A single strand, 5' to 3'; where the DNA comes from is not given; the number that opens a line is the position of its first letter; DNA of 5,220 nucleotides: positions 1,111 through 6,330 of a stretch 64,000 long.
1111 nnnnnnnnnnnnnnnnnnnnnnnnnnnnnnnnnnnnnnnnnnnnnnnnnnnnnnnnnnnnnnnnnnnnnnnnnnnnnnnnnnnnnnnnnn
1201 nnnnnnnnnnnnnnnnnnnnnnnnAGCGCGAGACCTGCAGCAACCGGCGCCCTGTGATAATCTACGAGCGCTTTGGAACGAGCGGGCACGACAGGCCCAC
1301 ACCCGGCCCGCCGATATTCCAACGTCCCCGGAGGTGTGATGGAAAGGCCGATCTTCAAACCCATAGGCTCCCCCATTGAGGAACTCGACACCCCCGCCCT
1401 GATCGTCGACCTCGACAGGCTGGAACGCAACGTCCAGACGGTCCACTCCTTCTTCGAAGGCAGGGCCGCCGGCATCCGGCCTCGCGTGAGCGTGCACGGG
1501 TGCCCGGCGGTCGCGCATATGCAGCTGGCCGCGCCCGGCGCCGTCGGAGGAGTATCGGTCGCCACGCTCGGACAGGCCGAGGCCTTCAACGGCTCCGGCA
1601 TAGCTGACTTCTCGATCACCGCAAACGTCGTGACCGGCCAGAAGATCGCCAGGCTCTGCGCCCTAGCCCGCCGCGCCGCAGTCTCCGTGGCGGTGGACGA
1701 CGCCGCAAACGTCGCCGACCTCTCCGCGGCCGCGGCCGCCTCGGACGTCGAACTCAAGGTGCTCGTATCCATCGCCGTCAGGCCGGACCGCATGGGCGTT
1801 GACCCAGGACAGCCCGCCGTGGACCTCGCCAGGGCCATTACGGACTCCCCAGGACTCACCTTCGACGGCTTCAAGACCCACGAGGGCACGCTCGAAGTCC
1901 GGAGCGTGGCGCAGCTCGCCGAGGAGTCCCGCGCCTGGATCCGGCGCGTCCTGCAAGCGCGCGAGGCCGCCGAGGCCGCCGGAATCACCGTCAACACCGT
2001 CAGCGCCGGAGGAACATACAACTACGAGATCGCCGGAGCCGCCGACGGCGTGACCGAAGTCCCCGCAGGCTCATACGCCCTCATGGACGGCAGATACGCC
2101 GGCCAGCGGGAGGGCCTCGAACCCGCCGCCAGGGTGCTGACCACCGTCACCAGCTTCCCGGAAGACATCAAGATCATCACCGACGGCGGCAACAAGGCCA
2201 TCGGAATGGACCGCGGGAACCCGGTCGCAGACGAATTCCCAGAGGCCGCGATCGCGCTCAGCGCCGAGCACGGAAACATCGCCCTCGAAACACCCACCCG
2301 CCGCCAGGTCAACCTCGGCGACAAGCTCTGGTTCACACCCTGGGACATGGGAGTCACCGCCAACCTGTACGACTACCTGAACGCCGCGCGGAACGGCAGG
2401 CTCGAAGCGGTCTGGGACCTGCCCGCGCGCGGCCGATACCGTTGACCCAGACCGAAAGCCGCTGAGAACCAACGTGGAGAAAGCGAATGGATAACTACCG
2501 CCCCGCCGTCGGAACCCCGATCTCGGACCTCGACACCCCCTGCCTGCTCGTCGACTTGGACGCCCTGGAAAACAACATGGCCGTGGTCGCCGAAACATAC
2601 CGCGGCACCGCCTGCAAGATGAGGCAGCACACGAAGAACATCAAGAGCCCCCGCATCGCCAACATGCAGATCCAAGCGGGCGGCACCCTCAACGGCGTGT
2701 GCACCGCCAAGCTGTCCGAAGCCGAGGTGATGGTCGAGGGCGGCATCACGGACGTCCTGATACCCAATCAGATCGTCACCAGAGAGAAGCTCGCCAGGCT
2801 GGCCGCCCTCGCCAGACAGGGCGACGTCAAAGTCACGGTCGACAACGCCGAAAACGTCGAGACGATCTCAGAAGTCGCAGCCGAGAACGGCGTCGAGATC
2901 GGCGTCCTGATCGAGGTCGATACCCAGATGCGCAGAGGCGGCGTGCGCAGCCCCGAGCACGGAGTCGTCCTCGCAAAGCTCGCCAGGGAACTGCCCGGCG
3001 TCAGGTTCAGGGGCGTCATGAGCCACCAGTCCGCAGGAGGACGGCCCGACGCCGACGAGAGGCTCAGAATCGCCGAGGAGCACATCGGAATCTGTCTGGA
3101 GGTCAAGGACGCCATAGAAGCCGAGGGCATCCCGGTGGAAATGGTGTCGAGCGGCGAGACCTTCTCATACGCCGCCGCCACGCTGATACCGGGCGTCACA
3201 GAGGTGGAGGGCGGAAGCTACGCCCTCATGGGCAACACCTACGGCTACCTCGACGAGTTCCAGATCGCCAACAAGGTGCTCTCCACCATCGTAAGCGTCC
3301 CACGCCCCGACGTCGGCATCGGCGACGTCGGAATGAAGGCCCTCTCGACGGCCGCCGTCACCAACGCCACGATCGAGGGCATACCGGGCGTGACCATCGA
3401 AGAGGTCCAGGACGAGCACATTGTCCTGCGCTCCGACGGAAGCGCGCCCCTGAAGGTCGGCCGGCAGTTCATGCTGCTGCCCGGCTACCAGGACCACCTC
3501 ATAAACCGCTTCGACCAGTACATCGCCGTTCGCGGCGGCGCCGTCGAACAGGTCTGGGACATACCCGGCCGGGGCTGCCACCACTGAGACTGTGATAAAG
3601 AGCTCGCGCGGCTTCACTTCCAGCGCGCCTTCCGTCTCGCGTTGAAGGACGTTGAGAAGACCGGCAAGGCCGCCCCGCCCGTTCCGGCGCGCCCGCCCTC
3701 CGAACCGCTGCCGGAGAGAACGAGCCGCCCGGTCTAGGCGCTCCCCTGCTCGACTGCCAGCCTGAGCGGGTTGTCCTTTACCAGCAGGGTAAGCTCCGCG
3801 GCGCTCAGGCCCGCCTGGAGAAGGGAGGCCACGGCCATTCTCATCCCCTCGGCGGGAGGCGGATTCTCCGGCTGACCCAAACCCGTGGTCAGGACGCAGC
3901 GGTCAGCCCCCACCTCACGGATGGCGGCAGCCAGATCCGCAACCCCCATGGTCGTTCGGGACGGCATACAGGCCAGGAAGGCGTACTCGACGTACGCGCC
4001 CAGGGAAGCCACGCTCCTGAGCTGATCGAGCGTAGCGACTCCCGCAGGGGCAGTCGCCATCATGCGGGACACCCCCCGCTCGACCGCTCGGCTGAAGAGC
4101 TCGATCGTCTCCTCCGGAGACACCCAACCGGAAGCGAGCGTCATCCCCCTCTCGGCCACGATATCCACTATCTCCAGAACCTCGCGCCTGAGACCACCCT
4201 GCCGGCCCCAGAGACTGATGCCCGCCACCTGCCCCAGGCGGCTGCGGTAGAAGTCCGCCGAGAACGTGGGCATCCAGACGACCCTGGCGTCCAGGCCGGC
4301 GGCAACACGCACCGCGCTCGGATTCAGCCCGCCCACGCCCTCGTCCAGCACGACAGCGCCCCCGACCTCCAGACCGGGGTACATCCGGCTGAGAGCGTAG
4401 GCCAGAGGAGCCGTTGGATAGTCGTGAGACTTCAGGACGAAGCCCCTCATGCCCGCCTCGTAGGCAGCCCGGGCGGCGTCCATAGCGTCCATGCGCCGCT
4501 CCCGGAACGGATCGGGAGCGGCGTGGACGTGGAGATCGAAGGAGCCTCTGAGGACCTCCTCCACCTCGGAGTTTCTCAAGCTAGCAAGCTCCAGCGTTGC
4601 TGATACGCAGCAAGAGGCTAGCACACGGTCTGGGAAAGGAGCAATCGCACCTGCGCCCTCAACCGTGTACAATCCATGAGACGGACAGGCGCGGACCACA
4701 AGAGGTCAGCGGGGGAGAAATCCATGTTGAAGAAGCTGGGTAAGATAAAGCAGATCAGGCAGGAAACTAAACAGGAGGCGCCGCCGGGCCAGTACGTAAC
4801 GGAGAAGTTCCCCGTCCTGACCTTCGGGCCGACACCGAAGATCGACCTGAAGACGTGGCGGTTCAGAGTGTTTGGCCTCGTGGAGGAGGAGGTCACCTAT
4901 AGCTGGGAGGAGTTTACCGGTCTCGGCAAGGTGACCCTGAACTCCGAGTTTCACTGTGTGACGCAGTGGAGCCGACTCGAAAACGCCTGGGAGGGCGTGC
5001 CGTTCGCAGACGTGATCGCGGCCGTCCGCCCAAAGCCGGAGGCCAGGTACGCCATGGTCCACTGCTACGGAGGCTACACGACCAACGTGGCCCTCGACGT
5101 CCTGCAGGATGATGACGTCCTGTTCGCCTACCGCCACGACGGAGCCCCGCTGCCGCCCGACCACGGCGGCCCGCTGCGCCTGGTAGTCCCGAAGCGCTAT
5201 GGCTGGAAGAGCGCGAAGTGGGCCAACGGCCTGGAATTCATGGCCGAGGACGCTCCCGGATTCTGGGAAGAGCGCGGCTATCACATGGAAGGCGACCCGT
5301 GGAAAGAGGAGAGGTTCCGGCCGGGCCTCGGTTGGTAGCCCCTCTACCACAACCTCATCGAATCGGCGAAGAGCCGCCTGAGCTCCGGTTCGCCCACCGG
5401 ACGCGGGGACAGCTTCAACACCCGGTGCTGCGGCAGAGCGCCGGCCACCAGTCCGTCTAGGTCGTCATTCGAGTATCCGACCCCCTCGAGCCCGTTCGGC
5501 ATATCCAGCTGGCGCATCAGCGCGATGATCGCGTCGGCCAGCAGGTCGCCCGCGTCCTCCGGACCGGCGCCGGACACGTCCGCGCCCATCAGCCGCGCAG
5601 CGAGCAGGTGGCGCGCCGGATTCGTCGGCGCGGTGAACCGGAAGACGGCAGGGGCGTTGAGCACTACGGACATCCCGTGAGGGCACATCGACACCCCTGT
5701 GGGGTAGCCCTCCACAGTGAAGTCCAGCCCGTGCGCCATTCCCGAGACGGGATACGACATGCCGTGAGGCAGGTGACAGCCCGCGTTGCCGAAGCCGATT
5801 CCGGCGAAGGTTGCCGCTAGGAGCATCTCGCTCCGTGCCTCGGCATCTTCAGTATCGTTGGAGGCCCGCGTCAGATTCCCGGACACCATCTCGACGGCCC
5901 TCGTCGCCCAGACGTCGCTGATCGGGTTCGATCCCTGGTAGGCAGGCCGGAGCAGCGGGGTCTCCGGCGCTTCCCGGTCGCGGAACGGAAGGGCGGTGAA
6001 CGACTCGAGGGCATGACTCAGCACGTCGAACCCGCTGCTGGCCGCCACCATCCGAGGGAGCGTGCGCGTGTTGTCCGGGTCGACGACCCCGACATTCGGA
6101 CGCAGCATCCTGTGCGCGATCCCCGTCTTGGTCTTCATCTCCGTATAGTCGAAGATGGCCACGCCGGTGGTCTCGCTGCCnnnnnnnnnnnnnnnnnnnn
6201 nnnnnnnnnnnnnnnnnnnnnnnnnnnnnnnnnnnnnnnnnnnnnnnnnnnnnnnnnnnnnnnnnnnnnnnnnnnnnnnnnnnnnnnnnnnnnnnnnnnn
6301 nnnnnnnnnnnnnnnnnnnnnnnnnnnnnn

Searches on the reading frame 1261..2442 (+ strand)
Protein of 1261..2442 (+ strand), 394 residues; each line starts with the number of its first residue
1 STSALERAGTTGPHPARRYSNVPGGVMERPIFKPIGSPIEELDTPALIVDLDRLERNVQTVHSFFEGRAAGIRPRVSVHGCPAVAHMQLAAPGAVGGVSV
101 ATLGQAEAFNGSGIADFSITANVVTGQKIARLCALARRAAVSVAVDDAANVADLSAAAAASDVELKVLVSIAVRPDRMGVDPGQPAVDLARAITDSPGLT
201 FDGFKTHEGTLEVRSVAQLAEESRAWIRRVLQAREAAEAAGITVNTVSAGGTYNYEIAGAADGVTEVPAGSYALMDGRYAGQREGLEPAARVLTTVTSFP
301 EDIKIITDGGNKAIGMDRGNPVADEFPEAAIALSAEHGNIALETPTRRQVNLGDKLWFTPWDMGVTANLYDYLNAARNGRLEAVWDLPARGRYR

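Call 35: search_protein_families(library=pfam, proteins=[window:1261-2442:+], max_evalue=0.00001)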
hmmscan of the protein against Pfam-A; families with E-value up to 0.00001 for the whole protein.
window:1261-2442:+ (394 aa): 2 families
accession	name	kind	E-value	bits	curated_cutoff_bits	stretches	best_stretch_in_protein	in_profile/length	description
PF01168.26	Ala_racemase_N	-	4.6e-16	59.6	24.1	1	49-272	1-214/220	Alanine racemase, N-terminal domain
PF14031.13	D-ser_dehydrat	-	4.1e-10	40.6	22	1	289-373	1-94/97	Putative serine dehydratase domain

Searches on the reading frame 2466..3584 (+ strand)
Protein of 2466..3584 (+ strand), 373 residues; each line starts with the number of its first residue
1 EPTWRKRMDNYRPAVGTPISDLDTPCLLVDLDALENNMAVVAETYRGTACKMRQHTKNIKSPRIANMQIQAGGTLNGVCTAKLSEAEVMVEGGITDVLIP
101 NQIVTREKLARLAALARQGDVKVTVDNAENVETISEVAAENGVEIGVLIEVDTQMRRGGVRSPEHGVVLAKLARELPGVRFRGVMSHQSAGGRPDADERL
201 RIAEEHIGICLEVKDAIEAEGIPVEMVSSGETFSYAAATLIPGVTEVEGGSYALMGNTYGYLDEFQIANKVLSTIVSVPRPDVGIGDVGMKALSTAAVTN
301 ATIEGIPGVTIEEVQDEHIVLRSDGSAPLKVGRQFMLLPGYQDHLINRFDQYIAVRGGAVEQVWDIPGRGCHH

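Call 35: search_protein_families(library=pfam, proteins=[window:2466-3584:+], max_evalue=0.00001)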
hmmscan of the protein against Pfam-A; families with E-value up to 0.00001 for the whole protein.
window:2466-3584:+ (373 aa): 2 families
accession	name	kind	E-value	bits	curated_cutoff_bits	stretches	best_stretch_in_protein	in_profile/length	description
PF01168.26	Ala_racemase_N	-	7.9e-26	91.6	24.1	1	29-253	1-215/220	Alanine racemase, N-terminal domain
PF14031.13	D-ser_dehydrat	-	8e-11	42.9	22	1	268-355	1-97/97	Putative serine dehydratase domain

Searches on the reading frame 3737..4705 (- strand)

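Call 35: search_protein_families(library=pfam, proteins=[window:3737-4705:-], max_evalue=0.00001)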
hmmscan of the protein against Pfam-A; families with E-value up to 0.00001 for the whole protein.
window:3737-4705:- (323 aa): 1 family
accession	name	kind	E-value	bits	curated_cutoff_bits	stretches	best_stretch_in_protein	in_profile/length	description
PF19799.5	DUF6282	-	4.2e-55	186.9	26.8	1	54-240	1-196/196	Family of unknown function (DUF6282)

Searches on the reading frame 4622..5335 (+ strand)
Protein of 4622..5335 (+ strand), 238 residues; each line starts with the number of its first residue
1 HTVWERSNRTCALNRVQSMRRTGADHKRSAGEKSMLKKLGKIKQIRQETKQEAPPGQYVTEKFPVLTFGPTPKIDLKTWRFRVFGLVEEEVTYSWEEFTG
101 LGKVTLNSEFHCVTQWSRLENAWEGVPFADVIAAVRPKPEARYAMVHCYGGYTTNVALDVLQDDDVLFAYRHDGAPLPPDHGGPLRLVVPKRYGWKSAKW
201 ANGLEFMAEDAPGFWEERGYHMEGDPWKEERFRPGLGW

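Call 35: search_protein_families(library=pfam, proteins=[window:4622-5335:+], max_evalue=0.00001)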
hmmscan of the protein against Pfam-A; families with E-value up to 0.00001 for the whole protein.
window:4622-5335:+ (238 aa): 1 family
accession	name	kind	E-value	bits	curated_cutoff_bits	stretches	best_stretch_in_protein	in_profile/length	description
PF00174.25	Oxidored_molyb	-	9.2e-42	142.9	24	1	69-215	2-169/169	Oxidoreductase molybdopterin binding domain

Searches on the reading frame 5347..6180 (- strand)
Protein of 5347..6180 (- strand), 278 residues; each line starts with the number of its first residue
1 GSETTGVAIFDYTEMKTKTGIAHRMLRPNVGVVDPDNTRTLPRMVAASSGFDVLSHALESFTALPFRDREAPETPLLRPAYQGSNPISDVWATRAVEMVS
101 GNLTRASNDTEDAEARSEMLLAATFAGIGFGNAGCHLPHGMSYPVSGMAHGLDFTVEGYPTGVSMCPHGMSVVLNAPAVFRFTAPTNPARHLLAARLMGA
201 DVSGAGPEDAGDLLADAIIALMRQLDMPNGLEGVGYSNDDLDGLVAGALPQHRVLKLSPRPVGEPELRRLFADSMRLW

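Call 36: search_protein_families(library=pfam, proteins=[window:5347-6180:-], max_evalue=0.00001)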
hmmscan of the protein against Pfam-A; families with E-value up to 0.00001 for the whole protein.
window:5347-6180:- (278 aa): 1 family
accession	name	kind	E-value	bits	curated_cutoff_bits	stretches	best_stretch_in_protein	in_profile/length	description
PF25137.1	ADH_Fe_C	-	1.2e-30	107.1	27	1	83-273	20-192/194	Fe-containing alcohol dehydrogenase family, C-terminal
